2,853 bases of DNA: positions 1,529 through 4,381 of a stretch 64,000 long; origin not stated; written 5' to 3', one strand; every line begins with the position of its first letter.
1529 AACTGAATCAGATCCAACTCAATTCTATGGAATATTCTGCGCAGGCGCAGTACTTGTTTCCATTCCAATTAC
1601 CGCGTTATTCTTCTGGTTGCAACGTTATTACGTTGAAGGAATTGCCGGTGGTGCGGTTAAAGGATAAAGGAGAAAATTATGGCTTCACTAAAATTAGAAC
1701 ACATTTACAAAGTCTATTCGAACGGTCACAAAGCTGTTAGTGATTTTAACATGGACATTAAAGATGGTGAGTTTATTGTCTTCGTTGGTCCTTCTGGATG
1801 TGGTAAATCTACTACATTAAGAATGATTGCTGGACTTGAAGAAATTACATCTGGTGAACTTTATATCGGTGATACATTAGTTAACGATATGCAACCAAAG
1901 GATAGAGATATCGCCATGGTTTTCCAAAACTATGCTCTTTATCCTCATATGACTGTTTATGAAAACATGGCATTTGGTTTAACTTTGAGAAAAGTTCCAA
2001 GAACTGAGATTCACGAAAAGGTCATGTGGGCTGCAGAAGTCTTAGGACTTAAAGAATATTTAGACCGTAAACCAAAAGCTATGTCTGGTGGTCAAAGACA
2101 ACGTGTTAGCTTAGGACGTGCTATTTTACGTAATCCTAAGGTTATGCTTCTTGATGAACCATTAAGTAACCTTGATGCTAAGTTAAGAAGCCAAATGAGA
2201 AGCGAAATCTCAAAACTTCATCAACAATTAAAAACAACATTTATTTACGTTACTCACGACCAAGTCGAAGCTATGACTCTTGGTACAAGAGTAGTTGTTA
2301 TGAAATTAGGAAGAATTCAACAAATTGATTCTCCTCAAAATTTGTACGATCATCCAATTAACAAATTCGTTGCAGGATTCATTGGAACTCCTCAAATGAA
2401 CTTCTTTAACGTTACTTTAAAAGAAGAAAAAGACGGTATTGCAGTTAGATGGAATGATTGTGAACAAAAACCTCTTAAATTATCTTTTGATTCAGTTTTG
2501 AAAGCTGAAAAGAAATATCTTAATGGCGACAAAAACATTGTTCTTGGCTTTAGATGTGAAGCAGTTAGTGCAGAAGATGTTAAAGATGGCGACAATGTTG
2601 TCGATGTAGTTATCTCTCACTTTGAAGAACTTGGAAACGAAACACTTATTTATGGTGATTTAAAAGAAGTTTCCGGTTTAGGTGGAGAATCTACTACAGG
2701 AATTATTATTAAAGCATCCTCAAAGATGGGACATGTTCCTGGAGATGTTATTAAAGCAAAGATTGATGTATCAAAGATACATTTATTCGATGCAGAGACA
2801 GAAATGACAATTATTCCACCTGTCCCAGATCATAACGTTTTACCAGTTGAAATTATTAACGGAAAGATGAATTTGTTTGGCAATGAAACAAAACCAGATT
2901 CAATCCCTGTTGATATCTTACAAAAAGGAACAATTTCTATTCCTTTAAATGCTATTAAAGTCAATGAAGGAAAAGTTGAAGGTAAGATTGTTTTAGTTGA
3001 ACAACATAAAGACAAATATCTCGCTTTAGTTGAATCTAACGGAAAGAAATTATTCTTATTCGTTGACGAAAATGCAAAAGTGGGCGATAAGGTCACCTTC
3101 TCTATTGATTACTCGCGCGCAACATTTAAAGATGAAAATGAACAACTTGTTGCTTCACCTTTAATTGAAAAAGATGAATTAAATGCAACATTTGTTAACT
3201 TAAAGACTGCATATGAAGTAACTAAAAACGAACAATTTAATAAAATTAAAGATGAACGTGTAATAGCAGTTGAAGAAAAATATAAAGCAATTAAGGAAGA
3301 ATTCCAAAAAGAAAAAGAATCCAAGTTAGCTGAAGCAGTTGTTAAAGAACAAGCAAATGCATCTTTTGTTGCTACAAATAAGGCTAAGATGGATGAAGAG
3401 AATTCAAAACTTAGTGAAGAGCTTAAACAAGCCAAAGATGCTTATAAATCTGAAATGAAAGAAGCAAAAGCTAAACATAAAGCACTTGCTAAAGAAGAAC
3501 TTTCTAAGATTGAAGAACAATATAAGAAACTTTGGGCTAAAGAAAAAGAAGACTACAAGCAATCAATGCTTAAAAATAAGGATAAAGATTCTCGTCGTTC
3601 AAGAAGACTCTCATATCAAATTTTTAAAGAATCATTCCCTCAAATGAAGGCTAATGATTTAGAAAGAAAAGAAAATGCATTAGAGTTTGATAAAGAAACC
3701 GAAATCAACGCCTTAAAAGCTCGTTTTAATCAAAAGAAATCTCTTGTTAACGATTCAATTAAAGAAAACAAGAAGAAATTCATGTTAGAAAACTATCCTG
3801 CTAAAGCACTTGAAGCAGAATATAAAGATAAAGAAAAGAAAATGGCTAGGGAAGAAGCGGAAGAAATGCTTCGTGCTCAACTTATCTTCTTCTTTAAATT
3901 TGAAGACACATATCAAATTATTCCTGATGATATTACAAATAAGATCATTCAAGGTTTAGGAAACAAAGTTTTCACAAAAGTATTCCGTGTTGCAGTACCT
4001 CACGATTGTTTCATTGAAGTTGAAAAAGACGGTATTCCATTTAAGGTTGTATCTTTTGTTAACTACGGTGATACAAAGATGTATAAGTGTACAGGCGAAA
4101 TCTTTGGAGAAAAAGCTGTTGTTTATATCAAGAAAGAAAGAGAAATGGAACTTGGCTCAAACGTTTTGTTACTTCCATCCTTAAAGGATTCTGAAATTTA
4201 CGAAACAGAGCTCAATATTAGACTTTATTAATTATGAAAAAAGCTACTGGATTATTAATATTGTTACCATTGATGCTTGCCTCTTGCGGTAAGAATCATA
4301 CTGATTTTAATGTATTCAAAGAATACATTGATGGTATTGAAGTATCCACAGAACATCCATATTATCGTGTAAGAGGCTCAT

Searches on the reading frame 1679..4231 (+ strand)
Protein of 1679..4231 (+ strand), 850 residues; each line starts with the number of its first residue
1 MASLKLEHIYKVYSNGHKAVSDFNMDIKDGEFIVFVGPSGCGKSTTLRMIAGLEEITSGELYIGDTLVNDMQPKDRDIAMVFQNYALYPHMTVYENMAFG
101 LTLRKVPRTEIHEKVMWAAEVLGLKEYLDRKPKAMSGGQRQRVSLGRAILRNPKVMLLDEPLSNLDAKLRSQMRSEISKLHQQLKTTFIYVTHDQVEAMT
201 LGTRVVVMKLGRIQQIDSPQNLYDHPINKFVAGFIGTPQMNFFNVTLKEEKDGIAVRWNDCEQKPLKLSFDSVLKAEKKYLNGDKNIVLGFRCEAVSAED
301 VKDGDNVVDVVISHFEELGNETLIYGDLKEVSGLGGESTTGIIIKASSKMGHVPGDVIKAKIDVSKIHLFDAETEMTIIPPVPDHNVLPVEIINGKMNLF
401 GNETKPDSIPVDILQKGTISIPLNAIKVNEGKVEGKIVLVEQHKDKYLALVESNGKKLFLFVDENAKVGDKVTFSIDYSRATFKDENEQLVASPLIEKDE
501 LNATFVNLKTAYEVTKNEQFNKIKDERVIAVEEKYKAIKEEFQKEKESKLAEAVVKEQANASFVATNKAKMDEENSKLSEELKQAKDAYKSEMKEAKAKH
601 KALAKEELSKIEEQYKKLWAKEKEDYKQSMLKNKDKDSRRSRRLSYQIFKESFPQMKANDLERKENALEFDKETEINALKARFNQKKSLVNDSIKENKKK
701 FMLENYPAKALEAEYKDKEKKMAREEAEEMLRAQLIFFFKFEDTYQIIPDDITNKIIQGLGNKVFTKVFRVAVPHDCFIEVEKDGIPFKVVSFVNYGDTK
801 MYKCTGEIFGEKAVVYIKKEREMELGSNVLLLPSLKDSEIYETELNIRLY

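Call 51: search_protein_families(library=pfam, proteins=[window:1679-4231:+], max_evalue=0.001)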
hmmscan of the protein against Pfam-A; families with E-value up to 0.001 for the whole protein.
window:1679-4231:+ (850 aa): 3 families
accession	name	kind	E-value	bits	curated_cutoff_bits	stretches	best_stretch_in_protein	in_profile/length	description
PF00005.33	ABC_tran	-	6e-33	114.8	25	1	21-162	2-136/137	ABC transporter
PF17912.7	OB_MalK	-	4.3e-05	24.8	27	1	236-295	1-52/53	MalK OB fold domain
PF13304.12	AAA_21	-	4.9e-05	24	27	0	148-195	251-300/304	AAA domain, putative AbiEii toxin, Type IV TA system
